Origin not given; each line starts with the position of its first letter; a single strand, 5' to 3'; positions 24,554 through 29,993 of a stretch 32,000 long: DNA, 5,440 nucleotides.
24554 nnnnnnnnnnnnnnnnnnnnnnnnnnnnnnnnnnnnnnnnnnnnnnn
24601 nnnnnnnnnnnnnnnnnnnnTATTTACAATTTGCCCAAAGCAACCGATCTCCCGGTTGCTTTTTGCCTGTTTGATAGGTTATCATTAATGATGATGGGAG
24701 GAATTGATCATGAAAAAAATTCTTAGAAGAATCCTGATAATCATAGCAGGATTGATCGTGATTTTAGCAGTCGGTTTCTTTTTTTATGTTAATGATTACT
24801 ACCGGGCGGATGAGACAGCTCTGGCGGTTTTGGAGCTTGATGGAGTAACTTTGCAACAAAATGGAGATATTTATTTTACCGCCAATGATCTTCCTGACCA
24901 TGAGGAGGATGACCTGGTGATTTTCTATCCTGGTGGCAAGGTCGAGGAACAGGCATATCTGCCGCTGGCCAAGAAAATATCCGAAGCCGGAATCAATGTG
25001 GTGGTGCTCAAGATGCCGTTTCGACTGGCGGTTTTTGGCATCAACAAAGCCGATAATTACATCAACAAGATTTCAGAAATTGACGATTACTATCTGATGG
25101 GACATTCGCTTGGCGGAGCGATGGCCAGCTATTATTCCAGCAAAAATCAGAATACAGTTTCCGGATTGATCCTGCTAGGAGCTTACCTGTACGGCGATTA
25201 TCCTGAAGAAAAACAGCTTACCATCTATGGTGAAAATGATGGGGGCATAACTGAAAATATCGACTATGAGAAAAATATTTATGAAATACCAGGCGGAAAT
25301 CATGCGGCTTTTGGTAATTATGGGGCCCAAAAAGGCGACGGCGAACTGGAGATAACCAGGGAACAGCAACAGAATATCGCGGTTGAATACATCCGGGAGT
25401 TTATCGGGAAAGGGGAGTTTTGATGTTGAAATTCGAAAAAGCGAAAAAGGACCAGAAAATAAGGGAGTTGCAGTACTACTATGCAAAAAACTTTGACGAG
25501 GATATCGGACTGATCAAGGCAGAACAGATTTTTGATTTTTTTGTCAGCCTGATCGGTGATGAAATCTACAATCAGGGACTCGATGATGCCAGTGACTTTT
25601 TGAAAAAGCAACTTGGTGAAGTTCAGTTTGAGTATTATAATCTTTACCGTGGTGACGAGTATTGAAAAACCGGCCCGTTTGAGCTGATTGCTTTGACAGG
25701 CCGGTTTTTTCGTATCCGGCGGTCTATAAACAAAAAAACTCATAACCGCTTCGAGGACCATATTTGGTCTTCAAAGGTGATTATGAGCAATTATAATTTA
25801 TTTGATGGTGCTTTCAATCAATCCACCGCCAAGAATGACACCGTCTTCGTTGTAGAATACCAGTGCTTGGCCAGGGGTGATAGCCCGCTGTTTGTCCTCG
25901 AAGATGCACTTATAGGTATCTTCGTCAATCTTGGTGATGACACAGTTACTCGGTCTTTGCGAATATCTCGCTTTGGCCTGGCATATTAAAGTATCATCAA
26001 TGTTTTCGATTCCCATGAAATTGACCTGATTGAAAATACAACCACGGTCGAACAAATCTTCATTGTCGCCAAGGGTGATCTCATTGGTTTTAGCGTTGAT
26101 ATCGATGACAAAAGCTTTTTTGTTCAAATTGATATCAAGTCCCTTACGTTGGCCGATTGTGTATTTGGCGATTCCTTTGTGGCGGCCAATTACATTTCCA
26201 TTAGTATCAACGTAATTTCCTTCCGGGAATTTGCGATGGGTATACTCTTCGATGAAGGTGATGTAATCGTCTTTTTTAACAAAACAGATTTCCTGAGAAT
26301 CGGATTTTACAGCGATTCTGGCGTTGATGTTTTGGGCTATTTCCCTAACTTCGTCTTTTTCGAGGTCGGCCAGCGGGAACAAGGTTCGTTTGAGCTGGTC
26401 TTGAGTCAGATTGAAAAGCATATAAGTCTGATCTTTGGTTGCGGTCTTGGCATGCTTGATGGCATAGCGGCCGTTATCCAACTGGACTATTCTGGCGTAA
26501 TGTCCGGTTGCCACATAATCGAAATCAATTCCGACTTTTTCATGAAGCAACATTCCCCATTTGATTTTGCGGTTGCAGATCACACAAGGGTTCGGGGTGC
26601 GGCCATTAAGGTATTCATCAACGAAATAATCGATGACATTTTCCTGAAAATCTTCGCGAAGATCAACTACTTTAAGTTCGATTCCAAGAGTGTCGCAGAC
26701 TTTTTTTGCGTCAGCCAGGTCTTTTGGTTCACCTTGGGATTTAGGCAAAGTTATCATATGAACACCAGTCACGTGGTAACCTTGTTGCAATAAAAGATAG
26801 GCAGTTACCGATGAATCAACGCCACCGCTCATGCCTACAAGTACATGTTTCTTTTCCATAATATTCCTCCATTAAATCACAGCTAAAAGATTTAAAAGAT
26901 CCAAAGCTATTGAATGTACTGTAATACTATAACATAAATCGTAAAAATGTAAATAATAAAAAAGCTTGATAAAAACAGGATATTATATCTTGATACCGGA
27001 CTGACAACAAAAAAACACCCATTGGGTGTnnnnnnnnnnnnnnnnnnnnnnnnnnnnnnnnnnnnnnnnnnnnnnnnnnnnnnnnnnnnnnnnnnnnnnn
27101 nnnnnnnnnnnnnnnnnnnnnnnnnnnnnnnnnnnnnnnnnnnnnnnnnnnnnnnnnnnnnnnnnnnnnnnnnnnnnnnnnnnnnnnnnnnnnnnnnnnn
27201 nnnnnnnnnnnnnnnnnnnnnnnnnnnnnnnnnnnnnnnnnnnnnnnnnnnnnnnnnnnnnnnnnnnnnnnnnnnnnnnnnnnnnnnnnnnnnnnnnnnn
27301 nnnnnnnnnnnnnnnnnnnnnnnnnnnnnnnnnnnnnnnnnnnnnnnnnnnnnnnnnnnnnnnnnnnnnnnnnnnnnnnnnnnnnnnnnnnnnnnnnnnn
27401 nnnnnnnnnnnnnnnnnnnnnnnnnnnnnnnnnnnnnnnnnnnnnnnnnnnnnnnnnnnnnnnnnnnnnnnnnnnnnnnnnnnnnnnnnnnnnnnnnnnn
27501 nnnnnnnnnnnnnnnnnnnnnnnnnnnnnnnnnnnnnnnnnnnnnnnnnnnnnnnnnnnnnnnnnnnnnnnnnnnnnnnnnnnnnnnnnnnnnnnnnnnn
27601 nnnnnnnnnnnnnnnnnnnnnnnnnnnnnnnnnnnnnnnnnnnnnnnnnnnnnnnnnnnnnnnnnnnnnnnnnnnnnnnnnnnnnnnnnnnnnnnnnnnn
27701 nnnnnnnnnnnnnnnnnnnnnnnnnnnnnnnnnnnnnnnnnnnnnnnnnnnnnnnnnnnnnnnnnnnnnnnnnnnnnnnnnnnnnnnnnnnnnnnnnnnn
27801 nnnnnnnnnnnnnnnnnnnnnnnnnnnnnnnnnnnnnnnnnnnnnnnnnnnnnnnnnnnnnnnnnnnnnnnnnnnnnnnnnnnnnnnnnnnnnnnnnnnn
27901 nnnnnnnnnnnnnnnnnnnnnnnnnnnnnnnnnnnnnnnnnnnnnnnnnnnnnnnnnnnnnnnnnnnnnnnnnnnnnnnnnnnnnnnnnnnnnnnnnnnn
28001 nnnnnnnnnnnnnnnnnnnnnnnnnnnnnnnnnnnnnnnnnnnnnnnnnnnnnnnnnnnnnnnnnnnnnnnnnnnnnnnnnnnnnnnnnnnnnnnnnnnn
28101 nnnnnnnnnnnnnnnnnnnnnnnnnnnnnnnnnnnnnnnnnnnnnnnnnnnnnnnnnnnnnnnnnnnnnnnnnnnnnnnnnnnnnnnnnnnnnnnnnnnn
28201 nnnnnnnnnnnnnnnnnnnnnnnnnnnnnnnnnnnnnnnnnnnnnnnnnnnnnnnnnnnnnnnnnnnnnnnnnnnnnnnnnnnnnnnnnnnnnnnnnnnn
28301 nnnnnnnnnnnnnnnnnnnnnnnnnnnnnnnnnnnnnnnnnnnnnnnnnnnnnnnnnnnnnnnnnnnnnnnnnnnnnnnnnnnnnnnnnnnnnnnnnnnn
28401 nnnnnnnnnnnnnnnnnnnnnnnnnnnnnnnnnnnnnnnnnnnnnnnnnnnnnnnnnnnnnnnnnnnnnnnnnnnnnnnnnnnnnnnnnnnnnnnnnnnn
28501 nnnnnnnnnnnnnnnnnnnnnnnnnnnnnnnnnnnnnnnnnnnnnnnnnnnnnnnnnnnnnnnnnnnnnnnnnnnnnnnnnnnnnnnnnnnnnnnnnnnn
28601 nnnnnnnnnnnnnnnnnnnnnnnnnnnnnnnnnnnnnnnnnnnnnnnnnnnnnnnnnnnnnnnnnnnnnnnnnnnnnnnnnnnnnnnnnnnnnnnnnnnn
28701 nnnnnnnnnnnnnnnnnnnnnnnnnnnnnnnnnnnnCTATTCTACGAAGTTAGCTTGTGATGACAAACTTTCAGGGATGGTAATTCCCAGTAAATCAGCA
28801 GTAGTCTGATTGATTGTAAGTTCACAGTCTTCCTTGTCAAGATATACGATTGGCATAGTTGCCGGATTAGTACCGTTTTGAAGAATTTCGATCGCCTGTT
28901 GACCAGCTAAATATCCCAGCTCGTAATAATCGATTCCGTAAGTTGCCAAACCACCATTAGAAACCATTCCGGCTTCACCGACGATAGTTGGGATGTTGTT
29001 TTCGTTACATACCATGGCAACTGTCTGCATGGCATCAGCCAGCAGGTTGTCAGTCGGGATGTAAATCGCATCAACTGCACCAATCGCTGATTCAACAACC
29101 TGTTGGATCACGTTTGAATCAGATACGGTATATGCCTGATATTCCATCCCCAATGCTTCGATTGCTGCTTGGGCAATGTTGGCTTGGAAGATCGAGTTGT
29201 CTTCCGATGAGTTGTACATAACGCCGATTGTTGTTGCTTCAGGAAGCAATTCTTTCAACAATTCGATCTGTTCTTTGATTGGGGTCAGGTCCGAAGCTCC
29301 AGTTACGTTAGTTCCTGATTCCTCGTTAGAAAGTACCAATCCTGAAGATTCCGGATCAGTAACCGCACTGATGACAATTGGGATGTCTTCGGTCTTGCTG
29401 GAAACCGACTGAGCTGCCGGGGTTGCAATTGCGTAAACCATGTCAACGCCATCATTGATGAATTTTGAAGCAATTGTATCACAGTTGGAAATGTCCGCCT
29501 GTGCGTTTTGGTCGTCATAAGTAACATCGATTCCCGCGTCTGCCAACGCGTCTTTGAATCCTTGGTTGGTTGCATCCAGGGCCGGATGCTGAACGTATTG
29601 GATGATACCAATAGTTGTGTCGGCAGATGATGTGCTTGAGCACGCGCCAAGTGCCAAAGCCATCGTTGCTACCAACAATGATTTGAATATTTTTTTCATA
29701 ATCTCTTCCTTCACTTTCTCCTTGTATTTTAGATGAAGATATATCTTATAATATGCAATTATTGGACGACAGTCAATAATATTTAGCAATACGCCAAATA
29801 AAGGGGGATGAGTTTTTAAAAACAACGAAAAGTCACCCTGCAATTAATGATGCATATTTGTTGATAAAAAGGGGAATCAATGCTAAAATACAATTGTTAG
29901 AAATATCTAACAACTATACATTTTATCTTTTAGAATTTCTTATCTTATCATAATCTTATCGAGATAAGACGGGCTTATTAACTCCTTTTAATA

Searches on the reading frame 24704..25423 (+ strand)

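Call 3: search_protein_families(library=pfam, proteins=[window:24704-25423:+])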
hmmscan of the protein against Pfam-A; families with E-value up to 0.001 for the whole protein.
window:24704-25423:+ (239 aa): 4 families
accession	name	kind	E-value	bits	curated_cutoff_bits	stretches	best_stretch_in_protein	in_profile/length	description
PF12695.13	Abhydrolase_5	-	5.9e-40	137.2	27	1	72-224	2-164/164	Alpha/beta hydrolase family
PF12146.15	Hydrolase_4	-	7.6e-07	29.1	27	1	123-164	72-113/239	Serine aminopeptidase, S33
PF00561.26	Abhydrolase_1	-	1.7e-06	28.3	25.8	1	119-160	61-102/245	alpha/beta hydrolase fold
PF11187.14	Mbeg1-like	-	0.0001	22.2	21.1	1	103-153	58-110/224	Mbeg1-like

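Call 4: search_protein_families(library=ncbifam, proteins=[window:24704-25423:+])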
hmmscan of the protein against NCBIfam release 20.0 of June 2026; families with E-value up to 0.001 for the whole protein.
window:24704-25423:+ (239 aa): 5 families
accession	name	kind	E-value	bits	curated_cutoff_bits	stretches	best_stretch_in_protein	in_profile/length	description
NF041096.1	esterase_EstD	equivalog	1.7e-05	24.1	600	1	113-160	227-273/421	esterase EstD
NF047388.1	SA1320_fam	subfamily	3.6e-05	22.4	230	1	113-191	35-99/644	SA1320 family protein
NF045948.1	ProImpepThrmp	equivalog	7e-05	22.4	500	1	111-158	79-126/291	proline iminopeptidase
TIGR01836.1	PHA_synth_III_C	subfamily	0.00014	21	365.3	1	113-162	122-171/350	class III poly(R)-hydroxyalkanoic acid synthase subunit PhaC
TIGR03695.1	menH_SHCHC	equivalog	0.00029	20.3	208.55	1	122-161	66-105/252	2-succinyl-6-hydroxy-2,4-cyclohexadiene-1-carboxylate synthase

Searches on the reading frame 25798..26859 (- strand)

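Call 55: search_protein_families(library=pfam, proteins=[window:25798-26859:-])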
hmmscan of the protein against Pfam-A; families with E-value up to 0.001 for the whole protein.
window:25798-26859:- (353 aa): 9 families
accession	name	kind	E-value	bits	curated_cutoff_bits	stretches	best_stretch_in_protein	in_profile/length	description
PF03054.22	tRNA_Me_trans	-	5.9e-70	235.5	20.6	1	4-196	1-202/202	tRNA methyl transferase HUP domain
PF20258.4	tRNA_Me_trans_C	-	8.2e-19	68.2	20.6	1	273-348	3-77/77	Aminomethyltransferase beta-barrel domain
PF20259.3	tRNA_Me_trans_M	-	6.8e-18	64.4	27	1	201-264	2-65/66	tRNA methyl transferase PRC-barrel domain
PF02540.23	NAD_synthase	-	6.6e-13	48.8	21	1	4-70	19-84/242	NAD synthase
PF02568.20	ThiI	-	3.2e-09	37.1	20.5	1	5-78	5-82/197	Thiamine biosynthesis protein (ThiI)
PF06508.19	QueC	-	2.1e-07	31.1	22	1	6-68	2-61/210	Queuosine biosynthesis protein QueC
PF24167.1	DUF7411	-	0.00021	21.3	28.7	1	6-81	3-72/194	Family of unknown function (DUF7411)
PF00733.27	Asn_synthase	-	0.00083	19.5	21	0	6-70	20-82/354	Asparagine synthase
PF00764.25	Arginosuc_synth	-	0.00086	19.8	27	0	6-76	2-70/162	Arginosuccinate synthase N-terminal HUP domain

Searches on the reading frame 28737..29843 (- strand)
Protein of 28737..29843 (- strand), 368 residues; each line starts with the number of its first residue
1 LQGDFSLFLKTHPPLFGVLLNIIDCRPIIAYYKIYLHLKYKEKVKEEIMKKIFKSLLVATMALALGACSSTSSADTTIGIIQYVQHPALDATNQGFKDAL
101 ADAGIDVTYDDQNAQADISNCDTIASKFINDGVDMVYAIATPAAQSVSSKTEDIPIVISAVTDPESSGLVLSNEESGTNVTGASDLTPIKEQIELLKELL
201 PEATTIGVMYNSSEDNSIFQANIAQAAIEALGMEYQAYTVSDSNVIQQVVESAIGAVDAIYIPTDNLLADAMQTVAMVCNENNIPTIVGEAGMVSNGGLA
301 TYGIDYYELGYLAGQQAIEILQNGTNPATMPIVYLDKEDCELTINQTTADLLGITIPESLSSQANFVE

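Call 55: search_protein_families(library=pfam, proteins=[window:28737-29843:-])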
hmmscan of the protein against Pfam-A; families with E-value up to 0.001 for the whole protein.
window:28737-29843:- (368 aa): 2 families
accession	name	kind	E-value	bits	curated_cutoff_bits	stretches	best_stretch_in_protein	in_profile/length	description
PF04392.18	ABC_sub_bind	-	1.2e-73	248.3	25.9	1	78-365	2-290/293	ABC transporter substrate binding protein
PF13407.12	Peripla_BP_4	-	1.6e-09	38.2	35.1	2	207-324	2-121/258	Periplasmic binding protein domain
